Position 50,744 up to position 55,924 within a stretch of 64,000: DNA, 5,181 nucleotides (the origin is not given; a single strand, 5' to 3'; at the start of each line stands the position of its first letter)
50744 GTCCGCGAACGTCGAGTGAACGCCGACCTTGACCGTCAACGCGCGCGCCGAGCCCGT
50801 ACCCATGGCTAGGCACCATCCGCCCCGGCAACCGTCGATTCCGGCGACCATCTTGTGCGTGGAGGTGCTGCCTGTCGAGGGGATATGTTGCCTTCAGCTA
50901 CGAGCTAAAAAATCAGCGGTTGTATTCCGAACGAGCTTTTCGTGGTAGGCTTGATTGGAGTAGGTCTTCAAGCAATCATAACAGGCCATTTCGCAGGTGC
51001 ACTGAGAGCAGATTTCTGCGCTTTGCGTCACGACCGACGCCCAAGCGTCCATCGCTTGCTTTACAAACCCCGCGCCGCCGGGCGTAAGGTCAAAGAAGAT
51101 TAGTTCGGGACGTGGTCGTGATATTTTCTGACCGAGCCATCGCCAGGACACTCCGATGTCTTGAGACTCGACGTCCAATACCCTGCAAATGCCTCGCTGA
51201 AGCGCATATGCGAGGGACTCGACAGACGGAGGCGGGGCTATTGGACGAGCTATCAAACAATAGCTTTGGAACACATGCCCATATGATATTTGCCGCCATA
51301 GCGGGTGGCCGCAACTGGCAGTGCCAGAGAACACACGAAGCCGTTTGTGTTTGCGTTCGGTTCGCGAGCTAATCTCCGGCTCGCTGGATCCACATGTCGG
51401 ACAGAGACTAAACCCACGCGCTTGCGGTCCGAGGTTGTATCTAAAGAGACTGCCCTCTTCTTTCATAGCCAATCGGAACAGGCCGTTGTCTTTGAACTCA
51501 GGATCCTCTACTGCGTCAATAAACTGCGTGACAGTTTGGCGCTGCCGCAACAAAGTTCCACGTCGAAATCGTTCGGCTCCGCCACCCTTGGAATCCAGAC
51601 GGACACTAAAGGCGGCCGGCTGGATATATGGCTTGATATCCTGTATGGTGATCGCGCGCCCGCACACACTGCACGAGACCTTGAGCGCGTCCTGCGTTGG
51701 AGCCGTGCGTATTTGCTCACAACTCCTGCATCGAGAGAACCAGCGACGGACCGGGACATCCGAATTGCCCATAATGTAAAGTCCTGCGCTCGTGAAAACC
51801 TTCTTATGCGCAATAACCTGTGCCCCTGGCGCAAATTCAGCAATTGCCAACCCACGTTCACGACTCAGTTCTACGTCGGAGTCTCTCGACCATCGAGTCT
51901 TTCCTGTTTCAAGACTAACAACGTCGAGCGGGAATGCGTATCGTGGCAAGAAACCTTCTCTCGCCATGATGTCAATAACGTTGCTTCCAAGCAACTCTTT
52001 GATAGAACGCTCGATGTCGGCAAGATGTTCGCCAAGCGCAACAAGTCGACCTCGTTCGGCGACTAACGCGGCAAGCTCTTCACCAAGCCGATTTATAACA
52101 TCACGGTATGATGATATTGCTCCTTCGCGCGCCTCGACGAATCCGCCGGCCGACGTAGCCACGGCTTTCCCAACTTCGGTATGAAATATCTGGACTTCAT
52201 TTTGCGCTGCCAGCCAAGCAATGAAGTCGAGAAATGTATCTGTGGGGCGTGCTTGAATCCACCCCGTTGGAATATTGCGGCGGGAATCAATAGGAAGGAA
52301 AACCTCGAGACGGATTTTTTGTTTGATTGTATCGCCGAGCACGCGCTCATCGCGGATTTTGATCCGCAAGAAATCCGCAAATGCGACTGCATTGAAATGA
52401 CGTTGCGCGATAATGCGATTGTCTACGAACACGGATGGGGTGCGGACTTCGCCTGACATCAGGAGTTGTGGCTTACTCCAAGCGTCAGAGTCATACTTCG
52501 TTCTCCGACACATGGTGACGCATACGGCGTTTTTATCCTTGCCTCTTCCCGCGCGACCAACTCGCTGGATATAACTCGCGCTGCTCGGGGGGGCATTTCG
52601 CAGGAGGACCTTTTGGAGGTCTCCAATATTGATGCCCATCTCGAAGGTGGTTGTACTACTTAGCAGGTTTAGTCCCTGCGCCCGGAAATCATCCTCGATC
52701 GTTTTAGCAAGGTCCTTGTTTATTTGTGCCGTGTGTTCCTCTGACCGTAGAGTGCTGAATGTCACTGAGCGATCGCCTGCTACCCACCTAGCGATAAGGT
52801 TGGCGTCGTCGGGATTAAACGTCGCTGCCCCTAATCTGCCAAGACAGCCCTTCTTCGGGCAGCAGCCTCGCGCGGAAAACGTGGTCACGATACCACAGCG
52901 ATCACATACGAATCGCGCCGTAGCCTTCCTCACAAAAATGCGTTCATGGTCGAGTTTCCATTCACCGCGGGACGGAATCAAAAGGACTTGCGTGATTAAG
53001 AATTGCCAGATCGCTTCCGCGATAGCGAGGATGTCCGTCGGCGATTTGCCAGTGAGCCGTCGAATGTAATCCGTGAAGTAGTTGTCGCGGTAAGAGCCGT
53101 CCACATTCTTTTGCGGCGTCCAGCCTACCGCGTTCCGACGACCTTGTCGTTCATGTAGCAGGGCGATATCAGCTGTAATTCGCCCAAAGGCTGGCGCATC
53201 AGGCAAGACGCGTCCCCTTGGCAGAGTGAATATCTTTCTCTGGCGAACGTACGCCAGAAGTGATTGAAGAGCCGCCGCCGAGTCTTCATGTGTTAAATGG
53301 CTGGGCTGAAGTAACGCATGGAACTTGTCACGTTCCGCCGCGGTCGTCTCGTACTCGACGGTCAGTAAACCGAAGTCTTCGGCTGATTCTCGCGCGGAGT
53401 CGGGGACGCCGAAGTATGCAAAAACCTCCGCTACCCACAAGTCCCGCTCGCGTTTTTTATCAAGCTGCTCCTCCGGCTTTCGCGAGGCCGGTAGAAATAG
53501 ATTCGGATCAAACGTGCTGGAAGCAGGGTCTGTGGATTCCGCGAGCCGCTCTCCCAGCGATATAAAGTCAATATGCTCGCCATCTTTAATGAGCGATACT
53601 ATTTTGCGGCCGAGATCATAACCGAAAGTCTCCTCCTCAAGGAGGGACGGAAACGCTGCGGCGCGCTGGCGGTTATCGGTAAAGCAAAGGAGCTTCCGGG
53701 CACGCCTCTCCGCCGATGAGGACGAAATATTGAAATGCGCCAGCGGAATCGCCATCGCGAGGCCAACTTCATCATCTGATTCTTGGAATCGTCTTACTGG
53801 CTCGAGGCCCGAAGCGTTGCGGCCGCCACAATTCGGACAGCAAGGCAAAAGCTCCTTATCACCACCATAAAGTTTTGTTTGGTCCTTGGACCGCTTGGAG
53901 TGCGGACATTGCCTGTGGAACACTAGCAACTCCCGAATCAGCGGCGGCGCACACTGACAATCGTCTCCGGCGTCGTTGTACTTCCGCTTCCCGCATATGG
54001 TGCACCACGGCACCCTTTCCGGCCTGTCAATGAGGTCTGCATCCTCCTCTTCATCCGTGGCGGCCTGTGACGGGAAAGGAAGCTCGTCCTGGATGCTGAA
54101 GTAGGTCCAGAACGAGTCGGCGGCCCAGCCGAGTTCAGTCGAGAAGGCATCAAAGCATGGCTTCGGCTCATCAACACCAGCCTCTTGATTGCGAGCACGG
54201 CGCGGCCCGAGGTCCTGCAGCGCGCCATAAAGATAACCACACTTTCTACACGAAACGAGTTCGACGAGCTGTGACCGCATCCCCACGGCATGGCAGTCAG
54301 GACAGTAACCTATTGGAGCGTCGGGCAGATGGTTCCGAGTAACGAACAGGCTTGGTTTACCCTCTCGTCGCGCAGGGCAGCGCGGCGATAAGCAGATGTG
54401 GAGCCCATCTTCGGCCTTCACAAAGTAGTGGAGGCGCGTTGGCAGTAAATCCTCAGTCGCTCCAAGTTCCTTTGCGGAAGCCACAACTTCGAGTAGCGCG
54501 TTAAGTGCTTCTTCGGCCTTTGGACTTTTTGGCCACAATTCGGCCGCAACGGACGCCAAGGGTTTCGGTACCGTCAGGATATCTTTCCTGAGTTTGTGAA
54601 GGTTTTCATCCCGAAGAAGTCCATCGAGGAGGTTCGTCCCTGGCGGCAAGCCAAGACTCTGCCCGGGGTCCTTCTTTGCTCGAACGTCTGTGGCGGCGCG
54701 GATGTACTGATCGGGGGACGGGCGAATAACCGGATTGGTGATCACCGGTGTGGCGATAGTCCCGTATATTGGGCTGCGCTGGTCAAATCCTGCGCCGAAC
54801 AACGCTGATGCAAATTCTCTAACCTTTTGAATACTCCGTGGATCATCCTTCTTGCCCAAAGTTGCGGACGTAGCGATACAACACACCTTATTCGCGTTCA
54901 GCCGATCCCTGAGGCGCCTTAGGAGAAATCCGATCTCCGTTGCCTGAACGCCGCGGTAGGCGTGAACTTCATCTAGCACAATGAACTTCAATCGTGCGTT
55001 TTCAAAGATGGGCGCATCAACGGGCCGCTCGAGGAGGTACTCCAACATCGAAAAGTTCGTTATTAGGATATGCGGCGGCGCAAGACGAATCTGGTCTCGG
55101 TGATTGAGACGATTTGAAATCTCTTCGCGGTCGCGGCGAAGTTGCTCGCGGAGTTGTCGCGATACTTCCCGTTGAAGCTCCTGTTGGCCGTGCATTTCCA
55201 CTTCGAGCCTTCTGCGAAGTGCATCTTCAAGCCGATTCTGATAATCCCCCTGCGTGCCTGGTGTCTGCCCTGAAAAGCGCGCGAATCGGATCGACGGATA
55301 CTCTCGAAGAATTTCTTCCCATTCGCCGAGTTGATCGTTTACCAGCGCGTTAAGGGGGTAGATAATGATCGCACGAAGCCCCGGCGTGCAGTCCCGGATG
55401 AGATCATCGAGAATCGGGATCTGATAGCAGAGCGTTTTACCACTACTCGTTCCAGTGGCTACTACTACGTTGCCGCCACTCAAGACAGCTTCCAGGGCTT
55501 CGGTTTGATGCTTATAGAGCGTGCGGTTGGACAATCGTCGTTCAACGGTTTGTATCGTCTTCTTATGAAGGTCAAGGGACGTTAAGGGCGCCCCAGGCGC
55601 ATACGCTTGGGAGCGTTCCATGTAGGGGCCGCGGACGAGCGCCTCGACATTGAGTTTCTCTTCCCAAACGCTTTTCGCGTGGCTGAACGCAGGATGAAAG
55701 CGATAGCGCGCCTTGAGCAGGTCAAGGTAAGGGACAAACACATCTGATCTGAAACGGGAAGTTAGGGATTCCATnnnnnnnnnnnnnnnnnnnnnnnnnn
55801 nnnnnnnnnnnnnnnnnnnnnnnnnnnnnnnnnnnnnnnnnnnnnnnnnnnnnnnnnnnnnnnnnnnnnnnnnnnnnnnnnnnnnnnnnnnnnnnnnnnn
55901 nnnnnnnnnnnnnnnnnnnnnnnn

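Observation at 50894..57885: Druantia type III-like pair: a 707-aa unknown protein translationally coupled to a 1626-aa helicase with many zinc ribbons and a DUF1998/MZB-like C-terminus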

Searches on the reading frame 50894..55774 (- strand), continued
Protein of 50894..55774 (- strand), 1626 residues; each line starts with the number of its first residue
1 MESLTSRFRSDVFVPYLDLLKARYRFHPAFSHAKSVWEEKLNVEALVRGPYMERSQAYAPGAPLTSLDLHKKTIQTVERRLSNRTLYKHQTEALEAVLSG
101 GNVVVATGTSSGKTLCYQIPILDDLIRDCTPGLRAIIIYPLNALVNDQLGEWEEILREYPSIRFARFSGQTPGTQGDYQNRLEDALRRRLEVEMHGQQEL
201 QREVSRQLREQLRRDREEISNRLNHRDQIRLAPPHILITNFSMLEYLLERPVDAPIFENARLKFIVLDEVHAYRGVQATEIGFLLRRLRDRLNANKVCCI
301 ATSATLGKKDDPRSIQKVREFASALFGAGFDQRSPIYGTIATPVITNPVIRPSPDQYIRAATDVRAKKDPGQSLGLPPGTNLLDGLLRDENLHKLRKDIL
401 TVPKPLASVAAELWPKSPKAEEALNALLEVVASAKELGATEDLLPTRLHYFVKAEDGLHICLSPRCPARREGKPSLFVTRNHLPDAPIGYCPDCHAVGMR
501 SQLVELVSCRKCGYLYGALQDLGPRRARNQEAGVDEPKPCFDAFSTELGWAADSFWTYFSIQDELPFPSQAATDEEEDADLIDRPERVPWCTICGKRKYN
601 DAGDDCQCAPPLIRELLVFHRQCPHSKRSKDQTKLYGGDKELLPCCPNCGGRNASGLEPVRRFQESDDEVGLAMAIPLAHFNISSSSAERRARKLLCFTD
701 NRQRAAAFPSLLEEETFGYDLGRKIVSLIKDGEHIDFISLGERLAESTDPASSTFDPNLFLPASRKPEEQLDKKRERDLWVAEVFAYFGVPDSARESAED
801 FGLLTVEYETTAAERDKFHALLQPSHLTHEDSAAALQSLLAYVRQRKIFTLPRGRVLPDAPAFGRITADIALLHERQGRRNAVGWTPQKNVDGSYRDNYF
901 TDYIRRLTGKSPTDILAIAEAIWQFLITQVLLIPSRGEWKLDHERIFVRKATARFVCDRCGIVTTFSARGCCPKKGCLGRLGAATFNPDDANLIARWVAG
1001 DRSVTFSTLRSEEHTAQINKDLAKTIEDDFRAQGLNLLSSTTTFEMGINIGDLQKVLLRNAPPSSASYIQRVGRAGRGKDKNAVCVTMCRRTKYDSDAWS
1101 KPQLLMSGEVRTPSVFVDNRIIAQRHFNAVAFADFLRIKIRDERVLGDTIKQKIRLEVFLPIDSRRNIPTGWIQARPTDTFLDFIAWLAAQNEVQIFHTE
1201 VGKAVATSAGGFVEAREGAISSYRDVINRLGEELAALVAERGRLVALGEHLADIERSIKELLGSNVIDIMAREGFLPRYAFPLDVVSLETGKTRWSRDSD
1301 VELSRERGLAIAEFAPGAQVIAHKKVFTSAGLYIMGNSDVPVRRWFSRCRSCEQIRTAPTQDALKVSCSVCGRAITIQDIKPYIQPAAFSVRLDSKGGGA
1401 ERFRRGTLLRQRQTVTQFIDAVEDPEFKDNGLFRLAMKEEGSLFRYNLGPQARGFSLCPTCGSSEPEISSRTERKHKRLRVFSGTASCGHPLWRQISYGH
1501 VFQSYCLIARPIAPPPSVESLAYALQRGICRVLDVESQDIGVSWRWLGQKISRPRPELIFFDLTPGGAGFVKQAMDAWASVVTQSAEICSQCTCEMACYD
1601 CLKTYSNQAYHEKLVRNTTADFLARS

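Call 103: list_cluster_members(proteins=[P0196, P0217, P0122, P0155, P0146, P0238, P0168, P0141])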
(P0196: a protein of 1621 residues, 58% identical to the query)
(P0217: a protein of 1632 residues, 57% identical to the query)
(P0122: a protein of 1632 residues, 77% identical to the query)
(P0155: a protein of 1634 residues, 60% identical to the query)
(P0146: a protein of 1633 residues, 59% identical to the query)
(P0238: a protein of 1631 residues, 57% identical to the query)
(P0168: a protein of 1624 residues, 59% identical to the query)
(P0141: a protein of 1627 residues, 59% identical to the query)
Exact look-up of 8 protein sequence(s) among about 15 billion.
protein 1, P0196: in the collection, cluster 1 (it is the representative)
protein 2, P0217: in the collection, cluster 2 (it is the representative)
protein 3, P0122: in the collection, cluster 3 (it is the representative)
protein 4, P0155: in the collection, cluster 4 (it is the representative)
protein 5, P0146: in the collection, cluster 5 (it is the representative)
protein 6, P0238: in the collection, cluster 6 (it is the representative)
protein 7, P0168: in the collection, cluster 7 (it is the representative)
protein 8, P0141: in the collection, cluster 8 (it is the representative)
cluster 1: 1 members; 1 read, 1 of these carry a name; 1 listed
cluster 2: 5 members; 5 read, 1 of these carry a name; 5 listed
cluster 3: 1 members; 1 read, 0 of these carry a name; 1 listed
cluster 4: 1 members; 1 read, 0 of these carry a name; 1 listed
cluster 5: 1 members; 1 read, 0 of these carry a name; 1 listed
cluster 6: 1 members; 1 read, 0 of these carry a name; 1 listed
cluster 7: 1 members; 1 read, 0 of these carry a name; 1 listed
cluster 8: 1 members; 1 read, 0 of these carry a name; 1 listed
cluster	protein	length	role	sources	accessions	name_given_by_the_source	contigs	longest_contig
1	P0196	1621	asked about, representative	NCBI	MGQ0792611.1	MAG: DEAD/DEAH box helicase [Deltaproteobacteria bacterium]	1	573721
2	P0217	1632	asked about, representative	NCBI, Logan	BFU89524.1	MAG: helicase [Nitrospira sp.]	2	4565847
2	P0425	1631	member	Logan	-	-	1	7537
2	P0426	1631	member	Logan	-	-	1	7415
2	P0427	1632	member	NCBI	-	-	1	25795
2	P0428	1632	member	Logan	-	-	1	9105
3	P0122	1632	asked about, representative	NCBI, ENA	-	-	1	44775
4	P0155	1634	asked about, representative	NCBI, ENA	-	-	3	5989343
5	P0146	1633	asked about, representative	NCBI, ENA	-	-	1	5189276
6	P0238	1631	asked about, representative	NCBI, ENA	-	-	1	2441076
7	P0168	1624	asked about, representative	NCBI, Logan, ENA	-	-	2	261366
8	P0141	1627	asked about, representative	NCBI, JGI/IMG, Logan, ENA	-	-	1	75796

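Call 120: predict_structure(alignment_id=A2)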
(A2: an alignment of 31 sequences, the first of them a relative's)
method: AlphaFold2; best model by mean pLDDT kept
length: 1119 residues; sequences in the alignment: 31
mean_pLDDT: 81.5   pTM: 0.59
mean pLDDT of the five models: 81.5, 81.3, 81.3, 78.9, 78.0
residues with pLDDT >= 90: 255; 70-90: 698; 50-70: 138; < 50: 28
segments of 3 or more residues with pLDDT < 50: 1-6, 58-60, 249-256, 1026-1028
pLDDT, mean of each block of 10 residues (from residue 1): 52 90 85 84 92 61 83 87 69 86 82 83 61 73 58 81 67 77 63 85 76 73 81 71 70 50 83 86 81 75 79 75 73 77 84 69 82 88 81 89 90 80 77 85 90 90 79 66 84 77 91 83 88 92 89 86 87 83 73 81 65 84 82 81 87 82 79 82 68 76 82 80 88 86 92 87 87 85 89 86 88 91 87 75 90 92 91 88 82 87 91 91 85 87 94 92 89 91 89 83 77 88 61 74 87 87 81 93 83 83 91 83
secondary structure, 60 per line:
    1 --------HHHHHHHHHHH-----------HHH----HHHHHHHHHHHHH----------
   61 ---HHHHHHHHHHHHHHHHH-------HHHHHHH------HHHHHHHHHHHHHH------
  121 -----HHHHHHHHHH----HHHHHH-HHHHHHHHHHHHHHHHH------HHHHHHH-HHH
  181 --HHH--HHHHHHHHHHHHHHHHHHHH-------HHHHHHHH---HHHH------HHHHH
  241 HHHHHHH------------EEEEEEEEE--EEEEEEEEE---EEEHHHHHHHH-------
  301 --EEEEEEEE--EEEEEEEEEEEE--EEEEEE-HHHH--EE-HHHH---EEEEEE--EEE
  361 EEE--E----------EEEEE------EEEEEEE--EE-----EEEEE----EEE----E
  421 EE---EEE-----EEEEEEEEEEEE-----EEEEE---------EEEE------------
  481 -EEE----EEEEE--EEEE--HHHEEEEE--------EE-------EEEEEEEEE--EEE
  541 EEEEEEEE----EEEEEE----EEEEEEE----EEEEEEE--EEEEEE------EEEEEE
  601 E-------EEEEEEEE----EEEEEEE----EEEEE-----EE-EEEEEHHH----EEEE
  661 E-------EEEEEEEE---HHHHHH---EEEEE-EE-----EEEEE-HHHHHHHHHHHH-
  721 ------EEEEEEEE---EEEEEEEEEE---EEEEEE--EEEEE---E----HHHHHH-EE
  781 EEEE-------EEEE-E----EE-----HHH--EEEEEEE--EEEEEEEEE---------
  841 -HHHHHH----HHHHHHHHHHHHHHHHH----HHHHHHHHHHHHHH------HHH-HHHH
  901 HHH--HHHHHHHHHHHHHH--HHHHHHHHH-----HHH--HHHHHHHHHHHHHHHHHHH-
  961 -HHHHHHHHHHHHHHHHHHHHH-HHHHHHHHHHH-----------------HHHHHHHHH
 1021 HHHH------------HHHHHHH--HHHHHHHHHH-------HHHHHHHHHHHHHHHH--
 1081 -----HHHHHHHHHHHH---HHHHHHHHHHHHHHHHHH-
elements in order (helices of 4 or more, strands of 3 or more residues): H9-19 H38-50 H64-80 H88-94 H101-114 H126-135 H140-145 H147-163 H170-176 H188-207 H215-222 H226-229 H236-247 E260-268 E271-279 E283-285 H286-293 E303-310 E313-324 E327-332 H334-337 H343-346 E350-355 E358-363 E377-381 E388-394 E404-408 E413-415 E420-422 E426-428 E434-445 E451-455 E465-468 E482-484 E489-493 E496-499 E505-509 E527-535 E538-548 E553-558 E563-569 E574-580 E583-588 E595-601 E609-616 E621-627 E632-636 E645-649 E657-661 E669-676 H680-685 E689-693 E702-706 H708-719 E727-734 E738-747 E751-756 E759-763 H772-777 E779-784 E792-795 E814-820 E823-831 H842-847 H852-868 H873-886 H897-903 H906-919 H922-930 H941-959 H962-982 H984-994 H1012-1024 H1037-1043 H1046-1055 H1063-1078 H1086-1097 H1101-1118

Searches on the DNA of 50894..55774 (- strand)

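Call 52: search_dna_similar(query=L058:10236-13094:+, collection=ecoli_genomes, mode=near, max_rows=8)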
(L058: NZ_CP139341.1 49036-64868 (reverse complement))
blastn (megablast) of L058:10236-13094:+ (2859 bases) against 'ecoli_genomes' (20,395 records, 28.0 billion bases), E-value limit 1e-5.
Records with a match: 528; places in all: 534; records where one place covers at least 80% of the query: 523.
Genomes with a match: 528 of 5426; with a place that covers at least 80% of the query: 523. Places per genome that has any: lowest 1, median 1, highest 2. On chromosomes: 519 places; on plasmids: 15.
Best place of each record, by identity: >=99% 33; 95-99% 495.
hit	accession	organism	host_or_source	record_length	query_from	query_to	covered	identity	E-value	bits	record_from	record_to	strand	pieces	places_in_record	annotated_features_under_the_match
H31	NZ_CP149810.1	Escherichia coli strain EP91B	pig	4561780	1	2859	100%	100.0%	0e+0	5296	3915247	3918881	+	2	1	DEAD/DEAH box helicase | IS1 family transposase | ATP-dependent helicase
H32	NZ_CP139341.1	Escherichia coli strain YZ22MPE6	pork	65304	1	2859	100%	100.0%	0e+0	5280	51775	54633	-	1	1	DEAD/DEAH box helicase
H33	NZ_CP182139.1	Escherichia coli strain CUWW06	wastewater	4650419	1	2859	100%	100.0%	0e+0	5275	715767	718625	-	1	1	DEAD/DEAH box helicase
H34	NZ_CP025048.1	Escherichia coli strain SC516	Chicken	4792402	1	2859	100%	99.5%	0e+0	5197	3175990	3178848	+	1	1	DEAD/DEAH box helicase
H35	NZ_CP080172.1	Escherichia coli strain PK8566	chicken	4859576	1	2859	100%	99.5%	0e+0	5197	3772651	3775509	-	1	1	DEAD/DEAH box helicase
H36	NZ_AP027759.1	Escherichia coli strain 2017-02-1CC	Homo sapiens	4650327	1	2859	100%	99.5%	0e+0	5197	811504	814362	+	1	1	DEAD/DEAH box helicase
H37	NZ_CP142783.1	Escherichia coli strain SX12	Sheep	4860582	1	2859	100%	99.5%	0e+0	5197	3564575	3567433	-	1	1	DEAD/DEAH box helicase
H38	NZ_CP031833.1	Escherichia coli strain 2452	Homo sapiens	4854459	1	2859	100%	99.4%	0e+0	5192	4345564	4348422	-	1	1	DEAD/DEAH box helicase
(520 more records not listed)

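Call 53: get_annotated_region(hit=H33, flank=20000)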
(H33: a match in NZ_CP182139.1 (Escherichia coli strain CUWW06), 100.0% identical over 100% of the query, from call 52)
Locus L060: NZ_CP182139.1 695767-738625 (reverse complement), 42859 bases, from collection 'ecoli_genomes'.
description: Escherichia coli strain CUWW06 chromosome, complete genome
organism: Escherichia coli strain CUWW06 (NCBI taxid 562)
replicon: chromosome; assembly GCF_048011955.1
host: -; source: wastewater; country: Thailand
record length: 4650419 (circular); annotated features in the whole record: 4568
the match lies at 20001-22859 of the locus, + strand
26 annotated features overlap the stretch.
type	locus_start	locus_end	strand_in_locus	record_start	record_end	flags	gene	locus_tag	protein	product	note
CDS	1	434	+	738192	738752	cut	-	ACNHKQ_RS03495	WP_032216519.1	hypothetical protein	-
CDS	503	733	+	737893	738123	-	-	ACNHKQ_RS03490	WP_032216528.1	helix-turn-helix transcriptional regulator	-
CDS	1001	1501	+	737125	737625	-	-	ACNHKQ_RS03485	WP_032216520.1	hypothetical protein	-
CDS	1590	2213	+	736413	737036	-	-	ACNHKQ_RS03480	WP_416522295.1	DNA-binding protein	-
CDS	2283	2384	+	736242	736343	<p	-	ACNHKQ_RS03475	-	hypothetical protein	incomplete; partial in the middle of a contig; missing C-terminus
CDS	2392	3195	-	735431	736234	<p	-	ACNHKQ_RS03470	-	IS3 family transposase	incomplete; partial in the middle of a contig; missing N-terminus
CDS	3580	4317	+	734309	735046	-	-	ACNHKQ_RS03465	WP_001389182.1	outer membrane protein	-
CDS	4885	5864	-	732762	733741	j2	-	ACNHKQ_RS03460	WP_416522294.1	IS5-like element ISKpn26 family transposase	programmed frameshift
CDS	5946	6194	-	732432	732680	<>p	-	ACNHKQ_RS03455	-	N-acetylneuraminic acid mutarotase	incomplete; partial in the middle of a contig; missing N-terminus and C-terminus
CDS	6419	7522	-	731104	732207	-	zorE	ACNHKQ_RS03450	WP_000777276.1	type II Zorya anti-phage system protein ZorE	-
CDS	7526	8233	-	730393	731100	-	zorB2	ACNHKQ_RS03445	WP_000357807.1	type II Zorya anti-phage system protein ZorB2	-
CDS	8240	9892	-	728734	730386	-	zorA2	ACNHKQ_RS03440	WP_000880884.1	type II Zorya anti-phage system protein ZorA2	-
CDS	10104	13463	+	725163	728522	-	-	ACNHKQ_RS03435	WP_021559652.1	STY4851/ECs_5259 family protein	-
CDS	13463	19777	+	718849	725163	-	-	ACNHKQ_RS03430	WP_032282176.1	DEAD/DEAH box helicase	-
CDS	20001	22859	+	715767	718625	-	-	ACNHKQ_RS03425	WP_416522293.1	DEAD/DEAH box helicase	-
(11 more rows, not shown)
